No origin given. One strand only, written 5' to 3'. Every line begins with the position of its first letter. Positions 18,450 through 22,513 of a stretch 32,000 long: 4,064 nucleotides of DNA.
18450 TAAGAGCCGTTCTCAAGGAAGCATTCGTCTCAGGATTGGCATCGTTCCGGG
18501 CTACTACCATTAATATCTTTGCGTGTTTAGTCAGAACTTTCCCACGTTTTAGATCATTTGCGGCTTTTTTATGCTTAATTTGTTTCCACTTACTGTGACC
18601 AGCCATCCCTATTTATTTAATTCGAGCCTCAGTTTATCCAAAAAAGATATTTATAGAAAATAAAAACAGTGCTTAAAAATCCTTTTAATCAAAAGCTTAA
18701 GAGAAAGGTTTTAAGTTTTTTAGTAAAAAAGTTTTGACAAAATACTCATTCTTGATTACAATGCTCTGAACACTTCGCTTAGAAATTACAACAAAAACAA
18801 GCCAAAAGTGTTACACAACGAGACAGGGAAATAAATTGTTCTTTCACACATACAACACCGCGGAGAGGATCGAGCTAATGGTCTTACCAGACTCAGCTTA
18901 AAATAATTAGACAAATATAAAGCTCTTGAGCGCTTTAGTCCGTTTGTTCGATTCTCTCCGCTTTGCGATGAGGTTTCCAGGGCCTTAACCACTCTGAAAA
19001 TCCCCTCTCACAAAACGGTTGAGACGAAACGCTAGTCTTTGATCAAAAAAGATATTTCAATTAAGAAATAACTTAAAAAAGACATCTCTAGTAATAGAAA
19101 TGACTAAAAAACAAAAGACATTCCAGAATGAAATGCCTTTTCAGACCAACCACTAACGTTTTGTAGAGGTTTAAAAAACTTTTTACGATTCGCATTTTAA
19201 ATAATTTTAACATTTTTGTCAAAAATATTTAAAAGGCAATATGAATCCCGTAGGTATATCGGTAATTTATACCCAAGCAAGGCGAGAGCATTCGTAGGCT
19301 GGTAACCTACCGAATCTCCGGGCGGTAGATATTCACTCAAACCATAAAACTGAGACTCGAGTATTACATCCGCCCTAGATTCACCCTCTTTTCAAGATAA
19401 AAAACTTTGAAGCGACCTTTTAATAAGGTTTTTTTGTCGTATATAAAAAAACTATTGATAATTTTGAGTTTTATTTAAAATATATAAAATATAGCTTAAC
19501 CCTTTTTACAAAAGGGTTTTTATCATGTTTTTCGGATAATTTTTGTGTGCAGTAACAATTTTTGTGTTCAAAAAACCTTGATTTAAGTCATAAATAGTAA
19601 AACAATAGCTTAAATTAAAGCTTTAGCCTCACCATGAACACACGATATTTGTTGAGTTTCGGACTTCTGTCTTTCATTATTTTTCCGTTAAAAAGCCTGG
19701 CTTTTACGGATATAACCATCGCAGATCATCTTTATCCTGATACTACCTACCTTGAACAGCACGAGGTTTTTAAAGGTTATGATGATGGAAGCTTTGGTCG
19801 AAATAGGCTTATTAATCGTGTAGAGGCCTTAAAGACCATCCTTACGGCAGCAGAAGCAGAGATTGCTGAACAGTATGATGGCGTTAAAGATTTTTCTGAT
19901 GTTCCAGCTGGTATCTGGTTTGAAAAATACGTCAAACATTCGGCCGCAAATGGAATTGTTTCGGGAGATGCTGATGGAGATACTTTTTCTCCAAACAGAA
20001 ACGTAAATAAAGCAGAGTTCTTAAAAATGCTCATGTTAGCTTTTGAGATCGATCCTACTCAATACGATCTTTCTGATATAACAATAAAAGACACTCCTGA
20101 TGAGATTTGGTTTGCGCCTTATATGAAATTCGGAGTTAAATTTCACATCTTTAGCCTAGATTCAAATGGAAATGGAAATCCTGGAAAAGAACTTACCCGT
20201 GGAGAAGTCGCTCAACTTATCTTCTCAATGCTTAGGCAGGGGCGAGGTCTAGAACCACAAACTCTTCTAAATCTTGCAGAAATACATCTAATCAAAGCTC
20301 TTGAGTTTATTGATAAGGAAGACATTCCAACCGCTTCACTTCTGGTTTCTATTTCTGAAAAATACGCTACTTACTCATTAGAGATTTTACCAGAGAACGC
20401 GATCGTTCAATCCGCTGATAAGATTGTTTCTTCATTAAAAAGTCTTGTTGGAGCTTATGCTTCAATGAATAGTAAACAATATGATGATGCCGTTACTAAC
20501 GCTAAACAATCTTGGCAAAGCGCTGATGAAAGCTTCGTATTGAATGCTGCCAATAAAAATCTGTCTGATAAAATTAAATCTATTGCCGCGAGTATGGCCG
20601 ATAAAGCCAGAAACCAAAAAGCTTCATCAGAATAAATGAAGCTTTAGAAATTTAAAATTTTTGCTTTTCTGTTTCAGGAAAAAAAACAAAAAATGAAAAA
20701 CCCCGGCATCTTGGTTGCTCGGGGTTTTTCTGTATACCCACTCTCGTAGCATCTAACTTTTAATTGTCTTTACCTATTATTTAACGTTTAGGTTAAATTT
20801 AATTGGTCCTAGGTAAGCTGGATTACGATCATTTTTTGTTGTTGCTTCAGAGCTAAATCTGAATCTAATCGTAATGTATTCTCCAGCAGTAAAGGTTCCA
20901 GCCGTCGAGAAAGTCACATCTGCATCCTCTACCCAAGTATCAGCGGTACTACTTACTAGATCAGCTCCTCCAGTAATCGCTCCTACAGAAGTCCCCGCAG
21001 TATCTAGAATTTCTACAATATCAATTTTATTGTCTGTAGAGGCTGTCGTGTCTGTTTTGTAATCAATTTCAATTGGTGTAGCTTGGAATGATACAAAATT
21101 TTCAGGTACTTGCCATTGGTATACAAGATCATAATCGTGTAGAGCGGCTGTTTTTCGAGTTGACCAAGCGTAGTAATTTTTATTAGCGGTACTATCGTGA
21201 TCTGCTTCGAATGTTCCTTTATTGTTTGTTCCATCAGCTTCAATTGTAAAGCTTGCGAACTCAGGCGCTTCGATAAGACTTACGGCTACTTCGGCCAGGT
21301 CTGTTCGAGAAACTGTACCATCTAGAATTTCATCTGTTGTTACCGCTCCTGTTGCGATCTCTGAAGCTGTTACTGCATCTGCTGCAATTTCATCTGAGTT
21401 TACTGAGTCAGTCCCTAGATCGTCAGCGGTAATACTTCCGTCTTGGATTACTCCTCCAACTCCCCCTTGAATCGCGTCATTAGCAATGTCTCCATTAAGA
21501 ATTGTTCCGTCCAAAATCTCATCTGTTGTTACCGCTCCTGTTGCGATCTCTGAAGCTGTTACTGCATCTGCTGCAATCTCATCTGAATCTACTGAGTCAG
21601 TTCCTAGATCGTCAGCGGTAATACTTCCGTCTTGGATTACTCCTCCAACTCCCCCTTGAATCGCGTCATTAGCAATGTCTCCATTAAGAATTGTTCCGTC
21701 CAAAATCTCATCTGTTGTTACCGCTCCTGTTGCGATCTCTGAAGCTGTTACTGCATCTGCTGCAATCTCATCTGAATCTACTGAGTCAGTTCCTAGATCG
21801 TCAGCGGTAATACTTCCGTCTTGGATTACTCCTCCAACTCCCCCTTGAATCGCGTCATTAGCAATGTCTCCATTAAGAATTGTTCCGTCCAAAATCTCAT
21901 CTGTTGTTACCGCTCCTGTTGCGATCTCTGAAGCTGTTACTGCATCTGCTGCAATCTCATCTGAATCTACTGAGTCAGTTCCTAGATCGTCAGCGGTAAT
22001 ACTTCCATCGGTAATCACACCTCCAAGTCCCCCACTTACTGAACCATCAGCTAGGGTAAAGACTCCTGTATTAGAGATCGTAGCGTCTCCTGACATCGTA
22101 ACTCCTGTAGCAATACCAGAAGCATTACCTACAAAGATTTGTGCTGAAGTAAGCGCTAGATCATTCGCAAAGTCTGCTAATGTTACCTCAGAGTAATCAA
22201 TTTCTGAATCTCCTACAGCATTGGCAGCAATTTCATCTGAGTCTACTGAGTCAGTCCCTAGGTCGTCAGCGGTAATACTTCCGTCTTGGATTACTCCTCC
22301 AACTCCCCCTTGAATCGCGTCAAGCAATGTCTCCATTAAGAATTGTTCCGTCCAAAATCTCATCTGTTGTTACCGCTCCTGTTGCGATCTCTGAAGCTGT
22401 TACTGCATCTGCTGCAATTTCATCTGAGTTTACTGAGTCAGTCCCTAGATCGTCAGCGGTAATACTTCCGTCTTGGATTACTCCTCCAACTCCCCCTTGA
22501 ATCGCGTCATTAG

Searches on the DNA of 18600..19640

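Call 98: search_rna_families(source=window, start=18600, end=19640, threshold=evalue, max_evalue=5, show_alignments=2)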
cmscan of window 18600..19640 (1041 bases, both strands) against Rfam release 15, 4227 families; matches with E-value up to 5: 7.
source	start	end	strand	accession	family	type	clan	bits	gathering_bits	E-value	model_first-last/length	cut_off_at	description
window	19486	19532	+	RF01455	DPB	Cis-reg;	-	23.1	40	0.53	18-62/86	no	Stem loopII regulatory element in POLB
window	19107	19207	-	RF00515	PyrR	Cis-reg;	-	21.1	54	3.1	1-115/115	no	PyrR binding site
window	19479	19522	+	RF02438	SpF51_sRNA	Gene; sRNA;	-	20.3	50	0.66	1-45/45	no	Streptococcus sRNA SpF51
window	18682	18751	+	RF01504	Afu_254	Gene; sRNA;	-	20.2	60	1.2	1-158/158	no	A. fumigatus sRNA Afu_254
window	19498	19550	+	RF00384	Pox_AX_element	Cis-reg;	-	19.7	60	2.4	1-62/62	no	Poxvirus AX element late mRNA cis-regulatory element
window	18671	18718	+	RF03697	mir-722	Gene; miRNA;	-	17.1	81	4.4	1-67/67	no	mir-722 microRNA precursor family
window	19100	19130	+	RF00617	cHP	Cis-reg;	CL00129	15.8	40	3.3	1-45/45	no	Flavivirus capsid hairpin cHP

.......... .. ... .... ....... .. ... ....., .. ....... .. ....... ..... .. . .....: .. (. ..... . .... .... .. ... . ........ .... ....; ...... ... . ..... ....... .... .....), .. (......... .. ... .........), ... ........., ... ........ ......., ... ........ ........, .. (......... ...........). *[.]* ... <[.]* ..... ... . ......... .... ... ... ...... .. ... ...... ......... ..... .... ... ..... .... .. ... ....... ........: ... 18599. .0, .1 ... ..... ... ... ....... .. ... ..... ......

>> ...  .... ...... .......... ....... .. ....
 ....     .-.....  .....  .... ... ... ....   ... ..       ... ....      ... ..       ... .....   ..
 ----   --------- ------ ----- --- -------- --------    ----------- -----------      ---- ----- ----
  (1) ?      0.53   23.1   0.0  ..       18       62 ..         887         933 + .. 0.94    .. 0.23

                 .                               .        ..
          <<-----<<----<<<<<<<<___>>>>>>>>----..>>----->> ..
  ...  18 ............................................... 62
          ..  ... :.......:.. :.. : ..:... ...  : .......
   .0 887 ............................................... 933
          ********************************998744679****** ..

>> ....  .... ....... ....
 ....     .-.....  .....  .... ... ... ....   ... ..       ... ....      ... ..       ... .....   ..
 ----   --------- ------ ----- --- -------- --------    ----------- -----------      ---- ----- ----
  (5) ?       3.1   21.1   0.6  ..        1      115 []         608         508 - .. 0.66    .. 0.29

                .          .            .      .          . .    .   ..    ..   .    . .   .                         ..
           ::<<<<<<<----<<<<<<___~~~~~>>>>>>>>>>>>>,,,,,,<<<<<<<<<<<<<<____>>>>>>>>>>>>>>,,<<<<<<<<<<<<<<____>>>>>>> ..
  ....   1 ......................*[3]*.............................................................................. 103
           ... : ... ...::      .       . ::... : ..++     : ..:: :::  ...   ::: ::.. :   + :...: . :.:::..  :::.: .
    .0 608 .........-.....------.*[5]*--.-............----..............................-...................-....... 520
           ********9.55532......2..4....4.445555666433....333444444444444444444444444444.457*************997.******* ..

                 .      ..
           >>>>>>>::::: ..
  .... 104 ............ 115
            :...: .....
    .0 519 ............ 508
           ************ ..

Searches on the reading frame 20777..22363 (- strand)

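Call 19: search_protein_families(library=ncbifam, proteins=[window:20777-22363:-], max_evalue=0.00001)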
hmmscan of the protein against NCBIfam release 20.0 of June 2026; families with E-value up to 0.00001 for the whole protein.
window:20777-22363:- (528 aa): 1 family
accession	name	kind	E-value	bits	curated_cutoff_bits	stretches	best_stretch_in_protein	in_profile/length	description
TIGR03170.1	flgA_cterm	equivalog_domain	5.4e-07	29.6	54.65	0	183-227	26-70/137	flagellar basal body P-ring formation chaperone FlgA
